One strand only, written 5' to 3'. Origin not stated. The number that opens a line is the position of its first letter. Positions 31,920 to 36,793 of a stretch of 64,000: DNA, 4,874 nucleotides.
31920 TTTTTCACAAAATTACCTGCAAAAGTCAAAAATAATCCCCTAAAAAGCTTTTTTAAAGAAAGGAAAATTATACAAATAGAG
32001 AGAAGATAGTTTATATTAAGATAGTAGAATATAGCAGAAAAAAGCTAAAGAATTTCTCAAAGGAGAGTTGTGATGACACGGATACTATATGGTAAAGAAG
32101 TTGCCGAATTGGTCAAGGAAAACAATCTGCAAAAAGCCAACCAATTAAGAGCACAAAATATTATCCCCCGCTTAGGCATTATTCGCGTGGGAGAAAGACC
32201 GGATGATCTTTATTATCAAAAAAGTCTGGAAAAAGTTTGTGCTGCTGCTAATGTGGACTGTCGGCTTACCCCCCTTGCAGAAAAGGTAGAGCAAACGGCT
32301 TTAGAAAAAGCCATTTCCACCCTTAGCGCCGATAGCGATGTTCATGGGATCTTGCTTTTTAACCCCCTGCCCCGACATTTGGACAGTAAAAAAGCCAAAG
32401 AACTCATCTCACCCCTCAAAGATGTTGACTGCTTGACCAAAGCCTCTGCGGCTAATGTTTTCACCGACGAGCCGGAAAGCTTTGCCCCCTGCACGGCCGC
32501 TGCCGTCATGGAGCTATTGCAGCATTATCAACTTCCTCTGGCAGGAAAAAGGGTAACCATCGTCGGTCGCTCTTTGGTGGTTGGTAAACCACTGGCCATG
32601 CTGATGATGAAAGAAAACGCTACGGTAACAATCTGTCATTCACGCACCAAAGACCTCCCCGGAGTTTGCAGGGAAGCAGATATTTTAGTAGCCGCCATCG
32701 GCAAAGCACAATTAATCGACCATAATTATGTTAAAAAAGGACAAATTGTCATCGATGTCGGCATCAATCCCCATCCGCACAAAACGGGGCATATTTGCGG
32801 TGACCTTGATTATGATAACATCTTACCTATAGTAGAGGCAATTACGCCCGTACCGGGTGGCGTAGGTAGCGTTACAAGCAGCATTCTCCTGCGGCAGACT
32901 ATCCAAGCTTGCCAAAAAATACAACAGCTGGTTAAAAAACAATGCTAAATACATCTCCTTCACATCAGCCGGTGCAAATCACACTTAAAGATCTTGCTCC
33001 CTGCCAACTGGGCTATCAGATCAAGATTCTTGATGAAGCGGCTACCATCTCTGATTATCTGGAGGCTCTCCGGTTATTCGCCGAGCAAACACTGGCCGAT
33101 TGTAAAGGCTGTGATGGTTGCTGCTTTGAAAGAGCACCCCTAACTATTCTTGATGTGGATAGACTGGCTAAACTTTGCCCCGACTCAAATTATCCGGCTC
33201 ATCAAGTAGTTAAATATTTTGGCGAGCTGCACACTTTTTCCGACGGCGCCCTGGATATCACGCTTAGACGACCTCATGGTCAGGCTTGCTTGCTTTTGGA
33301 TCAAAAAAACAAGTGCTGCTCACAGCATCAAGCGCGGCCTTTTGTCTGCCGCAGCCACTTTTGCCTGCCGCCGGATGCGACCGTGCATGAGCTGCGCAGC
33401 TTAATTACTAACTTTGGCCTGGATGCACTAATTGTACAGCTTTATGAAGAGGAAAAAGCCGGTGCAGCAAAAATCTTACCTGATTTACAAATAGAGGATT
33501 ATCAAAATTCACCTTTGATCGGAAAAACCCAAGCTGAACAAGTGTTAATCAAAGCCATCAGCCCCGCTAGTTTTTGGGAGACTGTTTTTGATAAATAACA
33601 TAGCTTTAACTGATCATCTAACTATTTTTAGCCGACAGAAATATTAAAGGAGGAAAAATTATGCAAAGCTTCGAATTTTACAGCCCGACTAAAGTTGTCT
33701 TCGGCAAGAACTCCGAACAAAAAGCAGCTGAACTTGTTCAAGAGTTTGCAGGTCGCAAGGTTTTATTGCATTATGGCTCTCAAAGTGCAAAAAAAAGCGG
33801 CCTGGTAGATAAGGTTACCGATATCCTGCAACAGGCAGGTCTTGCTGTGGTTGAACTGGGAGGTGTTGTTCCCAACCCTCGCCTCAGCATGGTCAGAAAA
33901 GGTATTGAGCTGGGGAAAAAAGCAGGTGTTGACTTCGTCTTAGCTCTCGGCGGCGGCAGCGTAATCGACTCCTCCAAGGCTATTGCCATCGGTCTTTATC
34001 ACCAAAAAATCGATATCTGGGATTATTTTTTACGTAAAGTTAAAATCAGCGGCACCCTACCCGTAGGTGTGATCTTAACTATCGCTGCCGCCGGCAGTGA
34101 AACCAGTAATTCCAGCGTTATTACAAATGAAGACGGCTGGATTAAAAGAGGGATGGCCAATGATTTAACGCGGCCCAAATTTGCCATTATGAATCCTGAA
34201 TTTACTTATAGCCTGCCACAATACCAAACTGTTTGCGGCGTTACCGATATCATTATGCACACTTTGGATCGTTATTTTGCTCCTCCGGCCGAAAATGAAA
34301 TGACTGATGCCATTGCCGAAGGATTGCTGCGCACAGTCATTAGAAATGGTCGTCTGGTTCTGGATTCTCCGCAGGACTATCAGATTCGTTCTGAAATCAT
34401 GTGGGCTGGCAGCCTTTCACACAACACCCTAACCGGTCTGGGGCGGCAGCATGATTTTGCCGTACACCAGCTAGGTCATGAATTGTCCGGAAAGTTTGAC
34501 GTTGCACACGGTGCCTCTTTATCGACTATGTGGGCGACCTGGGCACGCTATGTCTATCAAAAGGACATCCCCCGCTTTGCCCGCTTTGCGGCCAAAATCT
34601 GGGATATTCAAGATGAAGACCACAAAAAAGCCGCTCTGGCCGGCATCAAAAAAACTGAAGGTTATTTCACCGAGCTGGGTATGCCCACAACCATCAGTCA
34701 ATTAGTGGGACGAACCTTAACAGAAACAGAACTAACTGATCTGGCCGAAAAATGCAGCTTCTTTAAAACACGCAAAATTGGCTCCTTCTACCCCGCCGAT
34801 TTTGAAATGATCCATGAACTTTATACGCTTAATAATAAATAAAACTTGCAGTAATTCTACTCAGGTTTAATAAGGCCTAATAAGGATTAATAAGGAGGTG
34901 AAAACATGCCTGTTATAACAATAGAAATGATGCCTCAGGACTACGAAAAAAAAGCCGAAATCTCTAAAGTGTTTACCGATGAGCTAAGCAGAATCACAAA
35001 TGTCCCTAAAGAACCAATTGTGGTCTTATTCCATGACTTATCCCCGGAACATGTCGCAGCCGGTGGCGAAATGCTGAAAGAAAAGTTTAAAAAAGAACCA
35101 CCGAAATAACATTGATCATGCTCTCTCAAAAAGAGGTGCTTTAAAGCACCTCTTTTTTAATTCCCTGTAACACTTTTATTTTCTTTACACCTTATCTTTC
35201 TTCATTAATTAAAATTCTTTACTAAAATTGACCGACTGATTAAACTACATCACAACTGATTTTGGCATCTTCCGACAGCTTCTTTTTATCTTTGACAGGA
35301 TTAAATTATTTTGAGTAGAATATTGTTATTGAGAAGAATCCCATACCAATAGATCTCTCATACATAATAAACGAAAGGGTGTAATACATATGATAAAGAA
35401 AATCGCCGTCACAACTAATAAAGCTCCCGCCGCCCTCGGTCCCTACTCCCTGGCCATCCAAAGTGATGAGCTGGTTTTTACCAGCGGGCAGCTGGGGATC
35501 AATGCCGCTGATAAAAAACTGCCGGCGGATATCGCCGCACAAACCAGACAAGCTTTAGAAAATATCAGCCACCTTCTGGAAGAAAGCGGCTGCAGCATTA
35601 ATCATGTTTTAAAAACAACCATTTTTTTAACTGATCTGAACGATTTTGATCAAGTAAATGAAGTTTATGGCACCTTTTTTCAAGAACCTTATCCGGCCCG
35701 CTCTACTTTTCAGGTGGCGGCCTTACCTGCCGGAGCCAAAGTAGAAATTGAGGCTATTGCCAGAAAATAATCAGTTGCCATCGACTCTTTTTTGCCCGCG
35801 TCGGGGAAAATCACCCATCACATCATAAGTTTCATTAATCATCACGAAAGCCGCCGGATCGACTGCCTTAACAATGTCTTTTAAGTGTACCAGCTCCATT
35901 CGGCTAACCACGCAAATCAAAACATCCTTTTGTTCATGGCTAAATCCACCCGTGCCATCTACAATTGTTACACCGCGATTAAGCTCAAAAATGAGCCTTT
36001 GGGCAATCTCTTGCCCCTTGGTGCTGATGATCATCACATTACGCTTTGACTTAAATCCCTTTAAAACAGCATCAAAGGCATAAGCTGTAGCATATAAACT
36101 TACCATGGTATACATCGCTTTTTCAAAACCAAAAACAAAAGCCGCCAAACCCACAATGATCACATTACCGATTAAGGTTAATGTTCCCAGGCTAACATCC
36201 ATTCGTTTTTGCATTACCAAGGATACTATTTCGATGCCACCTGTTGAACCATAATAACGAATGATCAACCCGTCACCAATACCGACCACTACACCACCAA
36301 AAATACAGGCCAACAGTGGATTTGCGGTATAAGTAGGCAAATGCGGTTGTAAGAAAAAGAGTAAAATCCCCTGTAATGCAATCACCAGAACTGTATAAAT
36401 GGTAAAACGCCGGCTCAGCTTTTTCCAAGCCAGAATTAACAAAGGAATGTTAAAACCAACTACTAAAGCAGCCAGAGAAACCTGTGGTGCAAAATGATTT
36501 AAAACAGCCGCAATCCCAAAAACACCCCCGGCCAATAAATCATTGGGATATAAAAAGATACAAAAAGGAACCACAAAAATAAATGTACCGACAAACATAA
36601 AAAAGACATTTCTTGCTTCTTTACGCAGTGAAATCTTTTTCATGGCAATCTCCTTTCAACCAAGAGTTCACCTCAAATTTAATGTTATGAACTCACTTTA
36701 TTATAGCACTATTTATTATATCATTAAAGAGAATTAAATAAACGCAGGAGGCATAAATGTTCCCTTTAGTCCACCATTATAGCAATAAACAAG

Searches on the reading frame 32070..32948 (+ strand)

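Call 60: search_protein_families(library=pfam, proteins=[window:32070-32948:+], max_evalue=0.001)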
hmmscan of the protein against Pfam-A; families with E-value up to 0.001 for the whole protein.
window:32070-32948:+ (292 aa): 2 families
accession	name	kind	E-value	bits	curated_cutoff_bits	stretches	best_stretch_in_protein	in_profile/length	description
PF02882.25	THF_DHG_CYH_C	-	1.2e-58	197.4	27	1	129-283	7-158/160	Tetrahydrofolate dehydrogenase/cyclohydrolase, NAD(P)-binding domain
PF00763.28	THF_DHG_CYH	-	6.5e-28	97.8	32.8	1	6-120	1-115/115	Tetrahydrofolate dehydrogenase/cyclohydrolase, catalytic domain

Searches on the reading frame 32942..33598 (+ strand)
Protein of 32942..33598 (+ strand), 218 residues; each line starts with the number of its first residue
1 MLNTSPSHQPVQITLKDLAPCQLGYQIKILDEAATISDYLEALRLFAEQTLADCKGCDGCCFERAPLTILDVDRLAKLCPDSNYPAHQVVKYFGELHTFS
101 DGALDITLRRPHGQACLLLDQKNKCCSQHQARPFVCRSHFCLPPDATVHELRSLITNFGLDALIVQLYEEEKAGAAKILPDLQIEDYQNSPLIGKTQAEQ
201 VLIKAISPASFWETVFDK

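Call 60: search_protein_families(library=pfam, proteins=[window:32942-33598:+], max_evalue=0.001)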
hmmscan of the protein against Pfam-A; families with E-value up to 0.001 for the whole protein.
window:32942-33598:+ (218 aa): 1 family
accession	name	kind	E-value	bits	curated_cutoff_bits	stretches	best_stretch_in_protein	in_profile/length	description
PF03692.20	CxxCxxCC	-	2.2e-07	31.9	23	1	53-138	1-68/85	Putative zinc- or iron-chelating domain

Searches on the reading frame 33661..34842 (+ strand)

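Call 60: search_protein_families(library=pfam, proteins=[window:33661-34842:+], max_evalue=0.001)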
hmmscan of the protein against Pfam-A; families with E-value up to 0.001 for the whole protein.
window:33661-34842:+ (393 aa): 3 families
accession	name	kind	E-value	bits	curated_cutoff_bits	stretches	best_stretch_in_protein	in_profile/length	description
PF00465.25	Fe-ADH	-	1.2e-45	155.6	31.3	1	9-179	1-168/168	Iron-containing alcohol dehydrogenase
PF25137.1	ADH_Fe_C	-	7.3e-21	75.2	27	1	191-348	2-154/194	Fe-containing alcohol dehydrogenase family, C-terminal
PF13685.12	Fe-ADH_2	-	1.6e-09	38.4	28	1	14-110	2-95/149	Iron-containing alcohol dehydrogenase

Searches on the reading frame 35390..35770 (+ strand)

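Call 60: search_protein_families(library=pfam, proteins=[window:35390-35770:+], max_evalue=0.001)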
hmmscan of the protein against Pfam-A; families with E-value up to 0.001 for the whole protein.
window:35390-35770:+ (126 aa): 1 family
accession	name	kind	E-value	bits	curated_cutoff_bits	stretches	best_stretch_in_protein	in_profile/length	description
PF01042.26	Ribonuc_L-PSP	-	2.4e-41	141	27.3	1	10-125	2-120/121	Endoribonuclease L-PSP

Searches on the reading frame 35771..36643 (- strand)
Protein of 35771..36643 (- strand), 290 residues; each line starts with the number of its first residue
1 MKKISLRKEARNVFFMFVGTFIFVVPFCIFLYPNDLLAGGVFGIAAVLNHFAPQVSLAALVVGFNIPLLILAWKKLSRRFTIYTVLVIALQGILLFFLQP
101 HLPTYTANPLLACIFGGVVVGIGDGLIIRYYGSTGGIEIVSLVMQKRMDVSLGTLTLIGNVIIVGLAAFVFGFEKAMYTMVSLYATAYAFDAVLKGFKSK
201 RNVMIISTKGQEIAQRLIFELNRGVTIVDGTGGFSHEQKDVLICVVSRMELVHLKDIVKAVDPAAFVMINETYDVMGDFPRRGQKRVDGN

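Call 60: search_protein_families(library=pfam, proteins=[window:35771-36643:-], max_evalue=0.001)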
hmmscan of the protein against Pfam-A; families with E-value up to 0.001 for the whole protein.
window:35771-36643:- (290 aa): 2 families
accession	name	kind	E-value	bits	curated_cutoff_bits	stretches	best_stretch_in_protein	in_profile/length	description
PF02588.21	YitT_membrane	-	9.1e-58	195.5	24.3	1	13-217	2-204/205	Uncharacterised 5xTM membrane BCR, YitT family COG1284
PF10035.14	DUF2179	-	3.2e-22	78.5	22.8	1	223-277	1-55/55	Uncharacterized protein conserved in bacteria (DUF2179)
